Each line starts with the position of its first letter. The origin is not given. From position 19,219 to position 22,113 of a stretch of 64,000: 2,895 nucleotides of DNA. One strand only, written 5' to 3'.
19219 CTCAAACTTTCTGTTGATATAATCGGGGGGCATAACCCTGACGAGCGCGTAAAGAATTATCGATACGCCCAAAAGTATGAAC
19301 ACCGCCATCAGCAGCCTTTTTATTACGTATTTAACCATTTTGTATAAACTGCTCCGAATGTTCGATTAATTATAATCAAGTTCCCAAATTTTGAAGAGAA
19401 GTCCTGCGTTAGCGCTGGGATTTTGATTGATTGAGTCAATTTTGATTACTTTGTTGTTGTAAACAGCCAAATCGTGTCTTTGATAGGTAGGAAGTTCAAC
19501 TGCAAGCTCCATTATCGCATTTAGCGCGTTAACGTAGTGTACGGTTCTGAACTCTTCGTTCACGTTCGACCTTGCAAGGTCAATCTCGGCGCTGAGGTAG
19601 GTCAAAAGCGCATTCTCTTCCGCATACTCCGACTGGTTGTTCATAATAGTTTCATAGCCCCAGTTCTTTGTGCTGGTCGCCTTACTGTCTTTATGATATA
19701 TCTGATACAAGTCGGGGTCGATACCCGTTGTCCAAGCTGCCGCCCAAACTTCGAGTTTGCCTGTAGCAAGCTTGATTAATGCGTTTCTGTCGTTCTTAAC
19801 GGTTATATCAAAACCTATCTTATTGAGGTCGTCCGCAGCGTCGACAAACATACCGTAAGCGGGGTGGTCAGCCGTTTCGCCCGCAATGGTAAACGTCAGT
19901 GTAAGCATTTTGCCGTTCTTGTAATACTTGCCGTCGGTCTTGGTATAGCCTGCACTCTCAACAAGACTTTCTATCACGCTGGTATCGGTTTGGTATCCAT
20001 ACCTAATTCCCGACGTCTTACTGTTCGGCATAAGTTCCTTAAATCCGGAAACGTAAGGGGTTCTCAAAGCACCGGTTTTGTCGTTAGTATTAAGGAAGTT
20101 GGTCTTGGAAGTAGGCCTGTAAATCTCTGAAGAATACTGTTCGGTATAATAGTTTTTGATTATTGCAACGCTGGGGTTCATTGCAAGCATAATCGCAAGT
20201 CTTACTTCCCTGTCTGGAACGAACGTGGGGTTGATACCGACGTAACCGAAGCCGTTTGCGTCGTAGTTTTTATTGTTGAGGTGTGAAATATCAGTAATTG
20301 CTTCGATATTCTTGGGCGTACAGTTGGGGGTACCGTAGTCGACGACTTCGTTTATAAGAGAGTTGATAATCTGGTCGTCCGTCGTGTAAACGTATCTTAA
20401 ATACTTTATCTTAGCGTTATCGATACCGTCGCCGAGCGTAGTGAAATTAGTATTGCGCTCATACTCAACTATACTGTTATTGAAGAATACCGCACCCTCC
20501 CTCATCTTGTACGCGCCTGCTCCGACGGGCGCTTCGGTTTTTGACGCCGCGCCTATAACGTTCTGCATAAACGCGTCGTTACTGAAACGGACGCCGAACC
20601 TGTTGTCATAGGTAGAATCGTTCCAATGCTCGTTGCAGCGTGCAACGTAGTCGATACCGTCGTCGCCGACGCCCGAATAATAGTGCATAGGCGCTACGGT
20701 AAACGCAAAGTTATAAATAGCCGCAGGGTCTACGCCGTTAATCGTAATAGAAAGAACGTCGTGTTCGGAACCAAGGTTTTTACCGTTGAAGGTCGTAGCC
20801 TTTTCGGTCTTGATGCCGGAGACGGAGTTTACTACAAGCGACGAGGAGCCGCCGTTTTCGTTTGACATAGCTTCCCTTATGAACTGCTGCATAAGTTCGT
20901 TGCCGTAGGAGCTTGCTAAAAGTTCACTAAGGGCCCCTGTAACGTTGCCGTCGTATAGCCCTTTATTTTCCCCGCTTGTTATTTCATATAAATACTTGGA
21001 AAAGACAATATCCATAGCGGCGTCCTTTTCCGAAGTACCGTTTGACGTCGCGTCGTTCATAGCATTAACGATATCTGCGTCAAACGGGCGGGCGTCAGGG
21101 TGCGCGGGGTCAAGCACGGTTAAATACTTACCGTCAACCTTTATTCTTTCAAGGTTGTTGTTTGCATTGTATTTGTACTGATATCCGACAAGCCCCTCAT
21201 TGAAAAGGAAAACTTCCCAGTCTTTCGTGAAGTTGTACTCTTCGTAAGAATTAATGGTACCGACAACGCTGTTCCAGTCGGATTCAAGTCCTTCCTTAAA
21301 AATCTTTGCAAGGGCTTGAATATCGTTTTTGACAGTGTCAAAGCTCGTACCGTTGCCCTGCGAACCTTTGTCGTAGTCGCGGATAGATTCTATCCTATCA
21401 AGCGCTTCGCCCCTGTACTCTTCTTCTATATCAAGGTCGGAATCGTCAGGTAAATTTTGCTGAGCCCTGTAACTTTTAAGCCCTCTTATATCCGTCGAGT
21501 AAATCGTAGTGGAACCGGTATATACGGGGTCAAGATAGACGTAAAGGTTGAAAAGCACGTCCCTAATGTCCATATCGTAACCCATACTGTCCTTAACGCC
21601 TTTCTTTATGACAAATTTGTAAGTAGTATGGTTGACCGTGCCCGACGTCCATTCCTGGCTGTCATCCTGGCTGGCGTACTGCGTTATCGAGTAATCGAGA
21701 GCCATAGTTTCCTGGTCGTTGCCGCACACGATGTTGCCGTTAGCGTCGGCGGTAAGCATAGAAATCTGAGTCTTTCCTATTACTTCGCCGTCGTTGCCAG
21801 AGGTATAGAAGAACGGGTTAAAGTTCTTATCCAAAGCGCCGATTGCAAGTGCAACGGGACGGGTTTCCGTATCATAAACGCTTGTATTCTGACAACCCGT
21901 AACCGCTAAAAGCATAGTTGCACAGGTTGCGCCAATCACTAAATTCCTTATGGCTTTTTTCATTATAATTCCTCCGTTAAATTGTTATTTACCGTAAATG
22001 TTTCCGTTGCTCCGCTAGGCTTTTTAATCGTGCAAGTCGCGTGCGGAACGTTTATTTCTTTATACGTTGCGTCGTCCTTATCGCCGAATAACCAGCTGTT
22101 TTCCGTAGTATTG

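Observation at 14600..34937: A 20-kb single-strand cluster hard-wires a giant surface protease, two paralogous lipoproteins and an atypical Opp importer (candidate Gram-positive protein-utilisation locus)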

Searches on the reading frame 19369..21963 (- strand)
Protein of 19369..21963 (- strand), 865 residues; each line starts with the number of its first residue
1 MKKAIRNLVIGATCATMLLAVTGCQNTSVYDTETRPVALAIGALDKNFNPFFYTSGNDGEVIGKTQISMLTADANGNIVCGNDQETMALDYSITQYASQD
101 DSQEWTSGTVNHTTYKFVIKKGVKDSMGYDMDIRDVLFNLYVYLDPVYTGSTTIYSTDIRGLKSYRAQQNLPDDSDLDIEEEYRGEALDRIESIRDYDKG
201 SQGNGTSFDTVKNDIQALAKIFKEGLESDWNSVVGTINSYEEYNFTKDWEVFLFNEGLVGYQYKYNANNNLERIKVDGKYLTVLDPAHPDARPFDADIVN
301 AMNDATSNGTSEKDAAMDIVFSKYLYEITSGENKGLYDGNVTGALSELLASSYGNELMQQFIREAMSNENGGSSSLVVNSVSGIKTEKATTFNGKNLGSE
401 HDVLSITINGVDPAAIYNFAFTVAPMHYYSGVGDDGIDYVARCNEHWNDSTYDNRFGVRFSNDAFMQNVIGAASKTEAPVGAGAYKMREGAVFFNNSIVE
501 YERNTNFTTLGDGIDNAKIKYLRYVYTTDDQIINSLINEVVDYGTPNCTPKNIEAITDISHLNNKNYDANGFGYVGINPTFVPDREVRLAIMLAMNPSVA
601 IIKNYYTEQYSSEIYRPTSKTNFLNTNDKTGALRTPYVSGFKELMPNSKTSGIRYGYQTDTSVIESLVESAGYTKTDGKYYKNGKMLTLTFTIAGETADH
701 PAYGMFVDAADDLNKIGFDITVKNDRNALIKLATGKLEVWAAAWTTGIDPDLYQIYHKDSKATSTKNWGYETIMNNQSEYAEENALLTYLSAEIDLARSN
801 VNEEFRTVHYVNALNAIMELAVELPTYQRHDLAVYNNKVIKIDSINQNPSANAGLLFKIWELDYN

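Call 4: search_protein_families(library=pfam, proteins=[window:19369-21963:-], max_evalue=0.01)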
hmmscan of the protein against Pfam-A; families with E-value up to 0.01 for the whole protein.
window:19369-21963:- (865 aa): 1 family
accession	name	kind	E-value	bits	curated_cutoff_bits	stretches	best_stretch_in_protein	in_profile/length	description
PF00496.27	SBP_bac_5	-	7.4e-23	81.7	32.4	1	473-761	109-363/368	Bacterial extracellular solute-binding proteins, family 5 Middle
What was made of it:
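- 19366..21963 (-): O4: 865-aa lipoprotein substrate-binding protein (cluster C, SBP_bac_5) with a mostly helical insertion of about 330 residues. SBP_bac_5 matched only over 473-761 (call 4).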

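Call 9: search_protein_families(library=ncbifam, proteins=[window:19369-21963:-], max_evalue=0.01)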
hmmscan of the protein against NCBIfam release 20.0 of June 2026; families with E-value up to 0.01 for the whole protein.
window:19369-21963:- (865 aa): 2 families
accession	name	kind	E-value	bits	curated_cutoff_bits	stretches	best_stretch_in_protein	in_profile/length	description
NF045467.1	Opp4A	equivalog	1.2e-13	50.2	650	2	476-843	204-542/556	oligopeptide ABC transporter substrate-binding protein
NF045468.1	Opp5A_nikA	equivalog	0.0018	16.9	600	0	658-724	303-367/488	nickel ABC transporter substrate-binding protein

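Call 13: find_homologous_proteins(query=window:19369-21963:-, max_evalue=0.00001)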
Query window:19369-21963:- (865 aa): 2549 proteins with E <= 0.00001 among 8000 candidates; the best 120 are listed.
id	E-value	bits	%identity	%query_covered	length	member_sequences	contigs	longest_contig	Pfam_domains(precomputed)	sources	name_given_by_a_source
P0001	0.0e+0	1952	100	100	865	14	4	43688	PF00496.28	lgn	-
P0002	0.0e+0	1532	78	100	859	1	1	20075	PF00496.28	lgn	-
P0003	0.0e+0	1532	78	100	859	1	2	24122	PF00496.28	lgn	-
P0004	0.0e+0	1513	77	100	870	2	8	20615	PF00496.28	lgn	-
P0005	0.0e+0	1512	77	100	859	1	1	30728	PF00496.28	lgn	-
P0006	0.0e+0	1203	65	100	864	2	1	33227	PF00496.28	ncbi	-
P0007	0.0e+0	1175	63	100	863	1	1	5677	PF00496.28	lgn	-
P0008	0.0e+0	1127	63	100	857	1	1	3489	-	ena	-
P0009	0.0e+0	1102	59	100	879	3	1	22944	PF00496.28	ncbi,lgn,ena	-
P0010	0.0e+0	1099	60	100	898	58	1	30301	PF00496.28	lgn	-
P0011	0.0e+0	1091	59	100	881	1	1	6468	PF00496.28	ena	-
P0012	0.0e+0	1084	59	100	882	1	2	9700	PF00496.28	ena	-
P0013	0.0e+0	1079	60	100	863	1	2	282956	PF00496.28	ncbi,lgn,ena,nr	ncbi:MAG: hypothetical protein K2O89_03750 [Clostridia bacterium]|nr:hypothetical protein [Clostridi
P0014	0.0e+0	1066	58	100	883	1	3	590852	PF00496.28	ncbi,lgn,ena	-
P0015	0.0e+0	1048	58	100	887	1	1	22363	PF00496.28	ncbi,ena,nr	ncbi:MAG: hypothetical protein K2K38_06090 [Clostridia bacterium]|nr:hypothetical protein [Clostridi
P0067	3.2e-189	650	42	100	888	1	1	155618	PF00496.28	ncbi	ncbi:MAG: ABC transporter substrate-binding protein [Candidatus Coproplasma sp.]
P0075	4.7e-188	646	43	100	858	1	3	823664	PF00496.28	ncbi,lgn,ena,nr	ncbi:MAG: hypothetical protein J1G07_02065 [Clostridiales bacterium]|nr:hypothetical protein [Clostr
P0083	7.6e-187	642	43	100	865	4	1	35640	PF00496.28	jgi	jgi:peptide/nickel transport system substrate-binding protein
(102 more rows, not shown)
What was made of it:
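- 19366..21963 (-): More than 2500 homologues, all in uncultured Clostridia (call 13).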

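Call 14: find_encoding_contigs(protein=P0013, flank=10000, max_places=2)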
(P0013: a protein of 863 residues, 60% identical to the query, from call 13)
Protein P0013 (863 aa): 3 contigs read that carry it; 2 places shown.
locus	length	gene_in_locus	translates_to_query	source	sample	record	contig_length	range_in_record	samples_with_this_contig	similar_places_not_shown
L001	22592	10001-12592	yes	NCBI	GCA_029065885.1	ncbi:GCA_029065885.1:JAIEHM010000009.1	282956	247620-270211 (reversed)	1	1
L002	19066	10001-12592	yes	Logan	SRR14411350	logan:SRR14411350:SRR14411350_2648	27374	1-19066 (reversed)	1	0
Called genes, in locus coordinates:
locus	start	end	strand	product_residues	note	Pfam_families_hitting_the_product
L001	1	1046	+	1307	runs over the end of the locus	PF07581:Glug (faint)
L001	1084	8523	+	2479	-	PF00082:Peptidase_S8, PF02225:PA, PF13306:LRR_5, PF13855:LRR_8 (faint), PF13306:LRR_5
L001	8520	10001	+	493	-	-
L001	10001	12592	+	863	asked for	PF00496:SBP_bac_5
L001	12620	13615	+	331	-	PF19300:BPD_transp_1_N (faint), PF00528:BPD_transp_1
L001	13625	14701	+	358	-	PF12911:OppC_N, PF00528:BPD_transp_1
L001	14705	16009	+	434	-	PF00005:ABC_tran, PF08352:oligo_HPY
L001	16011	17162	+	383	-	PF00005:ABC_tran, PF02463:SMC_N (faint), PF13304:AAA_21 (faint), PF08352:oligo_HPY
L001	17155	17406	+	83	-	-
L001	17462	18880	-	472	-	PF00224:PK, PF03328:HpcH_HpaI, PF02887:PK_C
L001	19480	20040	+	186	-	PF00440:TetR_N (weak)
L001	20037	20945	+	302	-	PF02463:SMC_N (weak), PF00005:ABC_tran, PF13304:AAA_21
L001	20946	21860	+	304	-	PF01061:ABC2_membrane, PF12698:ABC2_membrane_3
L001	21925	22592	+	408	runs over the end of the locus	PF02073:Peptidase_M29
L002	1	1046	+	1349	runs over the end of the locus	PF07581:Glug (faint)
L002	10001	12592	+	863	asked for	PF00496:SBP_bac_5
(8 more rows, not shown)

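Call 15: find_encoding_contigs(protein=P0014, flank=10000, max_places=2)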
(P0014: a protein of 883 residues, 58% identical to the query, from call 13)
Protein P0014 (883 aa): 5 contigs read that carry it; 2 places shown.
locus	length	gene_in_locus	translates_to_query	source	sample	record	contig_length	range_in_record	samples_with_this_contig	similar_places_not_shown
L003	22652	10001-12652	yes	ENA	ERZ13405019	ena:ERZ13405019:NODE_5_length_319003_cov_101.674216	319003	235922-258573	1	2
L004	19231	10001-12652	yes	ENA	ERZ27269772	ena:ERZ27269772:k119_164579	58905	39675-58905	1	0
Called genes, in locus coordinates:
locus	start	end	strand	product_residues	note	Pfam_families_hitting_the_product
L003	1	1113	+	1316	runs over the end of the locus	-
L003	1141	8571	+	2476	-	PF00082:Peptidase_S8, PF02225:PA, PF06280:fn3_5 (weak), PF13306:LRR_5, PF13855:LRR_8 (faint), PF13306:LRR_5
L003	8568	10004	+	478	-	-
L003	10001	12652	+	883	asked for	PF00496:SBP_bac_5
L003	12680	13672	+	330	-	PF00528:BPD_transp_1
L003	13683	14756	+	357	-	PF12911:OppC_N, PF00528:BPD_transp_1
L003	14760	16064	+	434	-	PF00005:ABC_tran, PF08352:oligo_HPY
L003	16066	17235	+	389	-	PF00005:ABC_tran, PF13304:AAA_21 (faint), PF08352:oligo_HPY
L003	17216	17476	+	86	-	-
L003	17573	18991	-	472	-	PF00224:PK, PF03328:HpcH_HpaI, PF02887:PK_C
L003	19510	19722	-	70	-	PF12844:HTH_19 (weak), PF13443:HTH_26, PF01381:HTH_3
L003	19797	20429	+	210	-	PF00440:TetR_N (weak)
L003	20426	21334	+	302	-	PF02463:SMC_N (weak), PF00005:ABC_tran, PF13304:AAA_21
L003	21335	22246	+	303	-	PF01061:ABC2_membrane, PF12698:ABC2_membrane_3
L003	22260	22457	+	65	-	-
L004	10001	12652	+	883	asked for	PF00496:SBP_bac_5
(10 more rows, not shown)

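Call 16: find_encoding_contigs(protein=P0075, flank=10000, max_places=2)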
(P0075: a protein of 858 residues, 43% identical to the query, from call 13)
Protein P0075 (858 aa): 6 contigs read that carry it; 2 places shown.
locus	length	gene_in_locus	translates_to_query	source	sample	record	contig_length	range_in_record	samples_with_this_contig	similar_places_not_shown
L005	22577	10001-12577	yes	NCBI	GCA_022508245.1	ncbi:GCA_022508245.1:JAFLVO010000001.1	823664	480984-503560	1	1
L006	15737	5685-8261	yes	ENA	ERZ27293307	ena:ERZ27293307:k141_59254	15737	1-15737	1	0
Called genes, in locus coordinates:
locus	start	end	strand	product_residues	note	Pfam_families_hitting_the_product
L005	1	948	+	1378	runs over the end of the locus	PF07581:Glug (faint)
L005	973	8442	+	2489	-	PF00082:Peptidase_S8, PF02225:PA, PF06280:fn3_5, PF02368:Big_2 (weak), PF13306:LRR_5, PF13855:LRR_8 (faint), PF13306:LRR_5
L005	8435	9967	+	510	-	-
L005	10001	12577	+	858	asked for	PF00496:SBP_bac_5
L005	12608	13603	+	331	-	PF19300:BPD_transp_1_N (faint), PF00528:BPD_transp_1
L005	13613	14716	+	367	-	PF12911:OppC_N, PF00528:BPD_transp_1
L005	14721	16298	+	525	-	PF00005:ABC_tran, PF08352:oligo_HPY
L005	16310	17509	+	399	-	PF00005:ABC_tran, PF02463:SMC_N (weak), PF13304:AAA_21 (faint), PF08352:oligo_HPY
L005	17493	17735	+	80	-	-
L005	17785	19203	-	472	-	PF00224:PK, PF03328:HpcH_HpaI, PF02887:PK_C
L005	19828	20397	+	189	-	PF00440:TetR_N, PF13305:TetR_C_33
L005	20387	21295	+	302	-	PF00005:ABC_tran, PF13304:AAA_21 (faint)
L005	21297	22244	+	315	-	PF01061:ABC2_membrane, PF12698:ABC2_membrane_3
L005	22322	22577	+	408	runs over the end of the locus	PF02073:Peptidase_M29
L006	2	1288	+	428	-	?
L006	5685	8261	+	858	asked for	PF00496:SBP_bac_5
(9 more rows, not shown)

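Call 20: find_encoding_contigs(protein=P0067, flank=10000, max_places=1)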
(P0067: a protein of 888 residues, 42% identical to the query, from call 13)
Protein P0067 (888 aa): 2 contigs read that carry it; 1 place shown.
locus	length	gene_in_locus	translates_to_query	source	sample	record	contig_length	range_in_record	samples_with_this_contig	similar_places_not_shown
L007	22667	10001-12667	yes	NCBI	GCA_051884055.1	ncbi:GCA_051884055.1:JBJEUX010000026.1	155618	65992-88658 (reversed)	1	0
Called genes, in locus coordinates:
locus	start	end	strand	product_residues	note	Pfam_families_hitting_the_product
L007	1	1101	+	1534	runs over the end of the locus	PF07581:Glug (faint)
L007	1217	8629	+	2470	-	PF00082:Peptidase_S8, PF02225:PA, PF06280:fn3_5, PF12799:LRR_4 (faint), PF13306:LRR_5, PF13855:LRR_8 (faint), PF13306:LRR_5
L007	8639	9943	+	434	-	-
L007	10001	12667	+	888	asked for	PF00496:SBP_bac_5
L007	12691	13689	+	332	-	PF19300:BPD_transp_1_N (faint), PF00528:BPD_transp_1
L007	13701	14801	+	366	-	PF12911:OppC_N, PF00528:BPD_transp_1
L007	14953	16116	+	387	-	PF00005:ABC_tran, PF08352:oligo_HPY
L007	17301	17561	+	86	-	-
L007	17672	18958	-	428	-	PF03313:SDH_alpha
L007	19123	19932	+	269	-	-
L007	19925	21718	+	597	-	PF12838:Fer4_7 (faint), PF13187:Fer4_9 (faint), PF12801:Fer4_5 (faint), PF13484:Fer4_16 (faint), PF13746:Fer4_18 (faint), PF00037:Fer4 (weak), PF00578:AhpC-TSA, PF08534:Redoxin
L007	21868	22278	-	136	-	-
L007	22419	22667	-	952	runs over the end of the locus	PF00578:AhpC-TSA, PF08534:Redoxin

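Call 21: find_encoding_contigs(protein=P0083, flank=10000, max_places=1)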
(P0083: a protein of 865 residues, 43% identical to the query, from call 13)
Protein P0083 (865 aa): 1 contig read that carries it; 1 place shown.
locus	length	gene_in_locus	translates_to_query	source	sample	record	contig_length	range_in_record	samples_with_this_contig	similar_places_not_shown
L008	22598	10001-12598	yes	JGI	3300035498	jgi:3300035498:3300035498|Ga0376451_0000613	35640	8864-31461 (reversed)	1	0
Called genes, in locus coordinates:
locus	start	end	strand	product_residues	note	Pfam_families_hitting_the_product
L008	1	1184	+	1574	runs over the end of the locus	-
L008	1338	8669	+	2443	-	PF02368:Big_2 (faint), PF00082:Peptidase_S8, PF02225:PA, PF21461:HL_N-beta (faint), PF26182:Ig_NUP210_5th (weak), PF13306:LRR_5, PF13855:LRR_8 (faint), PF13306:LRR_5, +1 more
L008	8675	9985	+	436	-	-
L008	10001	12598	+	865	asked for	PF00496:SBP_bac_5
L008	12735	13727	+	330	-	PF00528:BPD_transp_1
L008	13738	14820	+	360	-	PF12911:OppC_N, PF00528:BPD_transp_1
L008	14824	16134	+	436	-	PF00005:ABC_tran, PF08352:oligo_HPY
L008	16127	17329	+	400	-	PF00005:ABC_tran, PF08352:oligo_HPY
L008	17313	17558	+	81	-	-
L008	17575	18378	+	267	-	-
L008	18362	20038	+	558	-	PF13187:Fer4_9 (faint), PF12838:Fer4_7 (faint), PF00037:Fer4 (faint), PF12801:Fer4_5 (faint), PF00578:AhpC-TSA, PF08534:Redoxin, PF13905:Thioredoxin_8 (weak)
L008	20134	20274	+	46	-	-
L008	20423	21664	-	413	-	-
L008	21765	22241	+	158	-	-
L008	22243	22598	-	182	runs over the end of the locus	-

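Call 23: find_related_loci(query=A1, collection=genome_contigs, flank=10000)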
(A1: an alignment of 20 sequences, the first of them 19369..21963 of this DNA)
Query A1 (865 aa) in genome_contigs; peptide patterns used: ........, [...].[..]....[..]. (x = any residue, [..] = any of these).
599 stretches matched a pattern (row limit reached: there are more); 572 encode a relative of the query (tblastn E <= 1e-3); the best 80 are kept; 80 distinct loci.
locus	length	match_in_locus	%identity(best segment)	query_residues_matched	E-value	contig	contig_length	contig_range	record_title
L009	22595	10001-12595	100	1-865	0e+0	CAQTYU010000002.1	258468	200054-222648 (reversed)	MAG TPA_asm: Candidatus Borkfalkiaceae bacterium isolate MGBC129175 genome assembly, contig: MGBC129175.2, whole genome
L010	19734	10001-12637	59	1-865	0e+0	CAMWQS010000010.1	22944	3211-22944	MAG TPA_asm: uncultured Clostridia bacterium isolate SRR14411330_bin.4_metawrap_v1.3_MAG genome assembly, contig: NODE.2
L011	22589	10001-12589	60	1-865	0e+0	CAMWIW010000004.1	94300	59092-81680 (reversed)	MAG TPA_asm: uncultured Clostridia bacterium isolate SRR14411350_bin.2_metawrap_v1.3_MAG genome assembly, contig: NODE.2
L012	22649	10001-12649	58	1-865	0e+0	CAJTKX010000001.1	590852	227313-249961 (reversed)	MAG TPA_asm: uncultured Christensenella sp. isolate MGBC104814 genome assembly, contig: MGBC104814.1, whole genome shotg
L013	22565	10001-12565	54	1-864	0e+0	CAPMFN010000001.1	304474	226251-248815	MAG TPA_asm: Candidatus Borkfalkiaceae bacterium isolate MGBC117803 genome assembly, contig: MGBC117803.1, whole genome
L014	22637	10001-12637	59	1-865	0e+0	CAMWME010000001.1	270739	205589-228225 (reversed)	MAG TPA_asm: uncultured Clostridia bacterium isolate SRR14411243_bin.15_metawrap_v1.3_MAG genome assembly, contig: NODE.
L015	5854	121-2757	46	2-864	0e+0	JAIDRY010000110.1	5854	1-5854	MAG: Clostridia bacterium isolate SC0363_S10_12 SC0363_S10_12_contig_110, whole genome shotgun sequence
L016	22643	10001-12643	45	1-865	0e+0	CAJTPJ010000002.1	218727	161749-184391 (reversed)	MAG TPA_asm: uncultured Christensenella sp. isolate MGBC107459 genome assembly, contig: MGBC107459.2, whole genome shotg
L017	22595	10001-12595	46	1-864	0e+0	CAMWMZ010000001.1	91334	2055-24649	MAG TPA_asm: uncultured Clostridia bacterium isolate SRR14411251_bin.15_metawrap_v1.3_MAG genome assembly, contig: NODE.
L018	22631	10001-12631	45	1-865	0e+0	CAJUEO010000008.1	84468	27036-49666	MAG TPA_asm: uncultured Christensenella sp. isolate MGBC129263 genome assembly, contig: MGBC129263.8, whole genome shotg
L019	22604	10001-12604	45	1-864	0e+0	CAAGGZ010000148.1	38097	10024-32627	MAG TPA_asm: Clostridia bacterium, isolate HGM11404, WGS project CAAGGZ010000000 data, contig: SRS476212_90_k119_530413,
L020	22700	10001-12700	44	1-865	0e+0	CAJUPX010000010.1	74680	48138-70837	MAG TPA_asm: uncultured Christensenellaceae bacterium isolate MGBC162824 genome assembly, contig: MGBC162824.10, whole g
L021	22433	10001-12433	45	30-865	0e+0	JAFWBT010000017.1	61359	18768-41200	MAG: Clostridia bacterium isolate RGIG5595 Sheep_Colon.Co__c1359626, whole genome shotgun sequence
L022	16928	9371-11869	44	2-865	0e+0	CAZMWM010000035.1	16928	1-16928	MAG TPA_asm: uncultured Lachnospiraceae bacterium isolate SRP225648_co1_88 genome assembly, contig: NODE_8319_length_169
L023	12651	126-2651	43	1-865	0e+0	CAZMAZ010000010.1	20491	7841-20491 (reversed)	MAG TPA_asm: uncultured Clostridium sp. isolate SRP225648_co1_463 genome assembly, contig: NODE_6253_length_20491_cov_14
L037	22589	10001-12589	41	1-865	0e+0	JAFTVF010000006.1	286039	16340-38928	MAG: Clostridia bacterium isolate RGIG4180 Roe_deer_Colon-2__c769, whole genome shotgun sequence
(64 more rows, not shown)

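Call 26: search_solved_structures(query=A1, max_evalue=0.001, show_alignments=1)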
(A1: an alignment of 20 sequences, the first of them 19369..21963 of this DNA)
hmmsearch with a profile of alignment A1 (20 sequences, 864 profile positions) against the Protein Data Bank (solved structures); distinct sequences matched with E-value up to 0.001: 4.
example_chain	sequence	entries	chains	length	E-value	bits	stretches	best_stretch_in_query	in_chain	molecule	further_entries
1xoc_A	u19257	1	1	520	7.6e-15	57.4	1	483-763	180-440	Oligopeptide-binding protein appA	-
8efz_A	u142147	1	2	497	1.4e-09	40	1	477-728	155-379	Extracellular solute-binding protein family 5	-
5u4o_A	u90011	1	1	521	2e-05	26.3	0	529-673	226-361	ABC transporter substrate-binding protein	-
4oet_A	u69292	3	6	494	0.00041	21.9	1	474-815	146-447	Putative peptide ABC-transport system periplasmic peptide-binding protein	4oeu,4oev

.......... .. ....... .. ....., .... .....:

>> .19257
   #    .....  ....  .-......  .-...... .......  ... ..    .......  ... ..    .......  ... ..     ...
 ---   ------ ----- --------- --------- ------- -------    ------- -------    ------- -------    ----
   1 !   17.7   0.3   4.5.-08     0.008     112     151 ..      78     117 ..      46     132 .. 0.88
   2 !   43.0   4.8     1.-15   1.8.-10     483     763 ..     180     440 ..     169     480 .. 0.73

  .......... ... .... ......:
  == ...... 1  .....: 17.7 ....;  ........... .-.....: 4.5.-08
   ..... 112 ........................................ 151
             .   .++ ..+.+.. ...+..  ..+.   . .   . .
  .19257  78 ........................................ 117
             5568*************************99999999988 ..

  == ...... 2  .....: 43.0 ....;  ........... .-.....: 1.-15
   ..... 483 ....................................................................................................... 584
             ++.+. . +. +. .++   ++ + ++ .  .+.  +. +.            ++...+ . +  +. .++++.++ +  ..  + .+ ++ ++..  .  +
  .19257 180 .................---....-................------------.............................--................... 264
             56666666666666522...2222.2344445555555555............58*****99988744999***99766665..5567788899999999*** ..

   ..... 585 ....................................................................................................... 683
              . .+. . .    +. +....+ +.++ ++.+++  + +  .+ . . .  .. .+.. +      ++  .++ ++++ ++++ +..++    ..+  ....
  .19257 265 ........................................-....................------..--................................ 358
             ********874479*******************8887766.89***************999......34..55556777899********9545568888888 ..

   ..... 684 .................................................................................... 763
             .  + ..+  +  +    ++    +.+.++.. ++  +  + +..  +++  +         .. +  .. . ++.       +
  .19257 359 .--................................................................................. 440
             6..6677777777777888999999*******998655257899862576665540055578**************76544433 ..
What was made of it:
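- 19366..21963 (-): The family profile hits B. subtilis AppA, E 8e-15, with query 112-151 and 483-763 flanking the insertion (call 26).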
